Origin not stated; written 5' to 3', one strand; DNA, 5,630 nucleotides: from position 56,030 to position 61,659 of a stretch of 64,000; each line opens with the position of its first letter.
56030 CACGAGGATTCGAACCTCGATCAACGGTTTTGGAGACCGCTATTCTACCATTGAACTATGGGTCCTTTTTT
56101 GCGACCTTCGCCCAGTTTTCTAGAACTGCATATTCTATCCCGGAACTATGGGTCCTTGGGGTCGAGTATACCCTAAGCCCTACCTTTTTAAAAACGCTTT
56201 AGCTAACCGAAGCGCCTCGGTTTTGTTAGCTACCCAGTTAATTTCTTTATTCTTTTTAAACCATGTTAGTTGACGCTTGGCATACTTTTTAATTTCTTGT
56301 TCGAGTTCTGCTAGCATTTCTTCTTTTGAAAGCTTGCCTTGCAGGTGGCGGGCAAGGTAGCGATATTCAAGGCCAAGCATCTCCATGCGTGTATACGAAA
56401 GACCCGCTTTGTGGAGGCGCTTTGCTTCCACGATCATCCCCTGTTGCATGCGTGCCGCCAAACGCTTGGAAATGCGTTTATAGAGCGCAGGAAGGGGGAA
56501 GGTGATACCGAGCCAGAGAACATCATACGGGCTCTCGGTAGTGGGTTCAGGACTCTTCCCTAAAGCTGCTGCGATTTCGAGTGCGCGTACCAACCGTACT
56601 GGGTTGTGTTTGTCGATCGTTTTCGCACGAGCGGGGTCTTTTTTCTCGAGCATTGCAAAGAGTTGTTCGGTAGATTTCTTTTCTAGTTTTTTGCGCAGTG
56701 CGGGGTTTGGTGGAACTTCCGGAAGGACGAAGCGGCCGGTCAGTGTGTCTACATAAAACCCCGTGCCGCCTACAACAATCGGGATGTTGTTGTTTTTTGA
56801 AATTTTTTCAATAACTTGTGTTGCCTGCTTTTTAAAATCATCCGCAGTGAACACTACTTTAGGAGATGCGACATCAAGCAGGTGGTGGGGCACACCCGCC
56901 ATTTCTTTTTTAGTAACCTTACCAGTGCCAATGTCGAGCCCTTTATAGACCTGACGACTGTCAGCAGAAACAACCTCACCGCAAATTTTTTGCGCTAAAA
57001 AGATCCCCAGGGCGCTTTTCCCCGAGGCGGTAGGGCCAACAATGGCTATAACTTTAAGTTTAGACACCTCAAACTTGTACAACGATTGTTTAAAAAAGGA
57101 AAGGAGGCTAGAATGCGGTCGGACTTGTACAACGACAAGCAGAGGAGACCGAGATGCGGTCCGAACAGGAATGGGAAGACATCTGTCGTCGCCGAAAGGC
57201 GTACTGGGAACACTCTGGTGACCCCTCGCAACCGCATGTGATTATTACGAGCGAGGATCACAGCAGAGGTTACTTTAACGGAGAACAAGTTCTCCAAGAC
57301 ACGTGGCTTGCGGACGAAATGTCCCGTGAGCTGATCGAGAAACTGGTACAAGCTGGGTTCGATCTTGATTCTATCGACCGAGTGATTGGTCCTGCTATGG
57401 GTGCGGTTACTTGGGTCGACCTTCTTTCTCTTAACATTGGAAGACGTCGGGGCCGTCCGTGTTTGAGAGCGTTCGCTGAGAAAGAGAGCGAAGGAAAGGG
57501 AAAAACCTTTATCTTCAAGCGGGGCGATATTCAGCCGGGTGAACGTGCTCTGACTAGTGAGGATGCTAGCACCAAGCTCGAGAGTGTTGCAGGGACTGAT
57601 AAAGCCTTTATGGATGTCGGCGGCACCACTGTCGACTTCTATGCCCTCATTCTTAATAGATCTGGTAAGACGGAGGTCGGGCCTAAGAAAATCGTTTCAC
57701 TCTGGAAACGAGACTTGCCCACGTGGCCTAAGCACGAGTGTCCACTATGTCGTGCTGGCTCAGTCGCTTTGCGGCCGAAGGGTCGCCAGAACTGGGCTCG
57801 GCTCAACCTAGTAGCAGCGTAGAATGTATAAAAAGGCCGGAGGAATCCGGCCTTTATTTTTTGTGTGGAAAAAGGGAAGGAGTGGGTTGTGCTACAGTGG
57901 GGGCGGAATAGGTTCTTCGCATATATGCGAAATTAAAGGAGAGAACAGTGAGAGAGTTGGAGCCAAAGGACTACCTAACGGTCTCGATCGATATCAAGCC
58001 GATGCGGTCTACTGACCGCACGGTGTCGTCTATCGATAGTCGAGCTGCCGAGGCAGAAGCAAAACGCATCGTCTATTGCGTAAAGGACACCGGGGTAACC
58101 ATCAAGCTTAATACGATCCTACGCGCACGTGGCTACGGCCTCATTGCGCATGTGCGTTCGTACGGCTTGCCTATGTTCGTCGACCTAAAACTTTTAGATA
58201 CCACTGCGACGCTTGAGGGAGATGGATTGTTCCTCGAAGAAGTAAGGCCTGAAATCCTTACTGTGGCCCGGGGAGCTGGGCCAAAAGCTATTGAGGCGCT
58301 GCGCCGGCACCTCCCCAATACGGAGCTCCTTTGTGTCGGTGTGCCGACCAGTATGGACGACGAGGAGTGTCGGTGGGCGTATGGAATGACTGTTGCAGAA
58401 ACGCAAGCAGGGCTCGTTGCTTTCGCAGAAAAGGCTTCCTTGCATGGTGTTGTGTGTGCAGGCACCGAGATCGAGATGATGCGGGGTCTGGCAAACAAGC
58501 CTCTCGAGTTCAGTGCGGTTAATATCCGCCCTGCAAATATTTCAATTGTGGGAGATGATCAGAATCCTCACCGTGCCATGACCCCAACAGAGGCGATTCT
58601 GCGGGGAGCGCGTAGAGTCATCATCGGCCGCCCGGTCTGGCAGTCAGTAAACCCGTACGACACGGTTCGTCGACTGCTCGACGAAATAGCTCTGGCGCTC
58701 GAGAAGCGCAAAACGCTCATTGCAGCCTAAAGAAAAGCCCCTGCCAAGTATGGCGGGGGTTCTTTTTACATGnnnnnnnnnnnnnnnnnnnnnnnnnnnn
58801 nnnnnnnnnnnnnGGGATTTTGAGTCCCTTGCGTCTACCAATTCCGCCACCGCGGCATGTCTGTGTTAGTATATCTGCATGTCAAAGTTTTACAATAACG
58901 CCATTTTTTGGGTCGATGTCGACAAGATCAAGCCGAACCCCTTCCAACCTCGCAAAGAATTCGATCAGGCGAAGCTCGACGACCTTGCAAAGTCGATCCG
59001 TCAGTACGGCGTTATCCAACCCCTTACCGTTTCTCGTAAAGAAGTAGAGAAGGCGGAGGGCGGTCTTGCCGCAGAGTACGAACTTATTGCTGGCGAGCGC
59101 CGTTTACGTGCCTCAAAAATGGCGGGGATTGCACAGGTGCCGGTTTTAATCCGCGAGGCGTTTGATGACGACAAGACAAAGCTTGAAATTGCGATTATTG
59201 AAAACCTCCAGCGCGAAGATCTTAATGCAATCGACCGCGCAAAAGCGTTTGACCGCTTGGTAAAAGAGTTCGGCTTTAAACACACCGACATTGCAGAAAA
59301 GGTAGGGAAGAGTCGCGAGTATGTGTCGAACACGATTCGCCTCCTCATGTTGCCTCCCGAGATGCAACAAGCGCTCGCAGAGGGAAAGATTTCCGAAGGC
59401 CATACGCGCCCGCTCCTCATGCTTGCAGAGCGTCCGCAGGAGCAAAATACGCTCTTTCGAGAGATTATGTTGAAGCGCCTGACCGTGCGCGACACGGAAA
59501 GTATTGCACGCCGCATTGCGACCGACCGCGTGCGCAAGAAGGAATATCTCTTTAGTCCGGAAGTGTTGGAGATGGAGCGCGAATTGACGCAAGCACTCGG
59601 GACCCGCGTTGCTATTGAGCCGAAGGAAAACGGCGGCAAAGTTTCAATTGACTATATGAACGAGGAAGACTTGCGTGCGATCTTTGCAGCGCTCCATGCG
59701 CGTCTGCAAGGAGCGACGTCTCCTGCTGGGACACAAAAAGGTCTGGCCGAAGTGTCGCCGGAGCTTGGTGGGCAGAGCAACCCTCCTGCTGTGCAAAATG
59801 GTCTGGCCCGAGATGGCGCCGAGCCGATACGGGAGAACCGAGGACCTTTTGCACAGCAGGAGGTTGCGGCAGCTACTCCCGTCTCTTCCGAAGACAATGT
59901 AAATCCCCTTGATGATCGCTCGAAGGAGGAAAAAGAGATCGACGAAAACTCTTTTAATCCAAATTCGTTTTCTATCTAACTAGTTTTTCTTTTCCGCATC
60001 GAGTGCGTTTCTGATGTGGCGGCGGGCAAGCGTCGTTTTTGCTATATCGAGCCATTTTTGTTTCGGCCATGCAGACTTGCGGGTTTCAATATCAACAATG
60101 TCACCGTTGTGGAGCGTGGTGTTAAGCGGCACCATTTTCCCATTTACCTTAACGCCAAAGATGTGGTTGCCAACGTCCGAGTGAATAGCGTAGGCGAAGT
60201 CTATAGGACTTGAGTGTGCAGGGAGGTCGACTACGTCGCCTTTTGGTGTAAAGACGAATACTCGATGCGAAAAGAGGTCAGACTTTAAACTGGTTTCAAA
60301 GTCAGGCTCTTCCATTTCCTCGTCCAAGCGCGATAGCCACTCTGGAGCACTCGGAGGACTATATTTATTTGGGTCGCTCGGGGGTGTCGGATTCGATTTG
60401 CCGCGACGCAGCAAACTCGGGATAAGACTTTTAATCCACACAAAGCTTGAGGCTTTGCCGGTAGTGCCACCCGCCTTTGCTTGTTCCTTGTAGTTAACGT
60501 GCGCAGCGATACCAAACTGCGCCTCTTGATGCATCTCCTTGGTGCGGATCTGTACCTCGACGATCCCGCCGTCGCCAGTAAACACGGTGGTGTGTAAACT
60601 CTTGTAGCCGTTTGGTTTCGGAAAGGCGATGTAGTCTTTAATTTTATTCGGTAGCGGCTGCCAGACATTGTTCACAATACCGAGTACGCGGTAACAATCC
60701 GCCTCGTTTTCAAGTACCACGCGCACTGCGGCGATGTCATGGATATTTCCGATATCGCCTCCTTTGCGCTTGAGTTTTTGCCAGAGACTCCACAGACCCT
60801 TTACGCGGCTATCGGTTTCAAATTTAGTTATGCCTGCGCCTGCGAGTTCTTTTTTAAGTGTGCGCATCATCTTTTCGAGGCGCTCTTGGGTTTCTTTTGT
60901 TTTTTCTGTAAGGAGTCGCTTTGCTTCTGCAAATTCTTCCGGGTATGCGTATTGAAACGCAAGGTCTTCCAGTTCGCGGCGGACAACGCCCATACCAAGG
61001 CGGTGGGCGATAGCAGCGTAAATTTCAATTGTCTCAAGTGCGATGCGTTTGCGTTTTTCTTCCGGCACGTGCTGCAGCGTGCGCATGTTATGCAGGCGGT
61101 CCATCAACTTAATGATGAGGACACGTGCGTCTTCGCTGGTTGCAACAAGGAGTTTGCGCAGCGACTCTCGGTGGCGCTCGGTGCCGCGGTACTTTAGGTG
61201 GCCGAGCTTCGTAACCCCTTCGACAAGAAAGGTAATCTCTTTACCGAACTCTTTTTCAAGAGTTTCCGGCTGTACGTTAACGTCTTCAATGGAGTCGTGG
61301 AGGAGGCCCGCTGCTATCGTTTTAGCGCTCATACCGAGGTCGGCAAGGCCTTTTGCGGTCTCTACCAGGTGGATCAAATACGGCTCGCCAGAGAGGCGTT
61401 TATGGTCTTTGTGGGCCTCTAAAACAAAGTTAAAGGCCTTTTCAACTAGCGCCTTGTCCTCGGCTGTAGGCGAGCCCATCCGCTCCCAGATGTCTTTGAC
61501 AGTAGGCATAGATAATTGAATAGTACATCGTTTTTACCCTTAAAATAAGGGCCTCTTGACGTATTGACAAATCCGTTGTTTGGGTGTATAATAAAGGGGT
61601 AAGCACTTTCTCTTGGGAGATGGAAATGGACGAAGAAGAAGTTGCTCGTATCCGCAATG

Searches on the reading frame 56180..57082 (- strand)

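Call 62: search_protein_families(library=pfam, proteins=[window:56180-57082:-], max_evalue=0.00001)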
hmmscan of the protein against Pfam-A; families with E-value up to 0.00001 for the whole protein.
window:56180-57082:- (300 aa): 2 families
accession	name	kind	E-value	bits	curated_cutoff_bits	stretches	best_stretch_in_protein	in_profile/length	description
PF01715.23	IPPT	-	6.3e-69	232.8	23.6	1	44-277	1-242/243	IPP transferase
PF01745.22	IPT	-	4.2e-09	36.6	20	1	10-106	2-98/233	Isopentenyl transferase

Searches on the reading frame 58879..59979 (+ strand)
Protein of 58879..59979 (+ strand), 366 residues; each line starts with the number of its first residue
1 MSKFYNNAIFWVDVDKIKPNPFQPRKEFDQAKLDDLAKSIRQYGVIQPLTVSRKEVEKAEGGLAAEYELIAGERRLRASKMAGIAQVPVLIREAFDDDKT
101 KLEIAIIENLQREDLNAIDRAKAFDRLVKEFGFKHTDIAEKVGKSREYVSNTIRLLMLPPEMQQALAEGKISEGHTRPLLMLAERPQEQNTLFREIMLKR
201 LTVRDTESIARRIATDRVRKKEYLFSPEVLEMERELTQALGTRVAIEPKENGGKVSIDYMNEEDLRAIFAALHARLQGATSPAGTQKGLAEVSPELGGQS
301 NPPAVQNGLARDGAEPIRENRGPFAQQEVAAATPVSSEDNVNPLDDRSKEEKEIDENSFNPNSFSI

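Call 62: search_protein_families(library=pfam, proteins=[window:58879-59979:+], max_evalue=0.00001)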
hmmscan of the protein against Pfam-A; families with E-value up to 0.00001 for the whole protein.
window:58879-59979:+ (366 aa): 3 families
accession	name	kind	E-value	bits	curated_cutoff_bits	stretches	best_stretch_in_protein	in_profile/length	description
PF17762.8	HTH_ParB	-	1.1e-31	109.4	22.6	1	113-213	1-100/102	ParB HTH domain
PF02195.25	ParB_N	-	5.5e-28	97.3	26.3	1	12-111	6-95/95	ParB N-terminal domain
PF23552.2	ParB_C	-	9.9e-09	35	23.8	1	226-271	2-48/50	ParB dimerisation domain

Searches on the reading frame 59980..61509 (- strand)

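Call 62: search_protein_families(library=pfam, proteins=[window:59980-61509:-], max_evalue=0.00001)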
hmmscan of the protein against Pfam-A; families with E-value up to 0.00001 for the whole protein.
window:59980-61509:- (509 aa): 4 families
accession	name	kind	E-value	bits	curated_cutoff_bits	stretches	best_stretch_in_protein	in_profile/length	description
PF13328.12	HD_4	-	4.8e-43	147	27.2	1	25-173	1-155/156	HD domain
PF04607.23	RelA_SpoT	-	7.7e-39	132.9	27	1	234-344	1-112/113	Region found in RelA / SpoT proteins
PF02824.27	TGS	-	5.3e-21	74.9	22.2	1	417-474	1-58/60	TGS domain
PF01966.28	HD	-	4.6e-08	33.8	22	1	44-142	1-116/116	HD domain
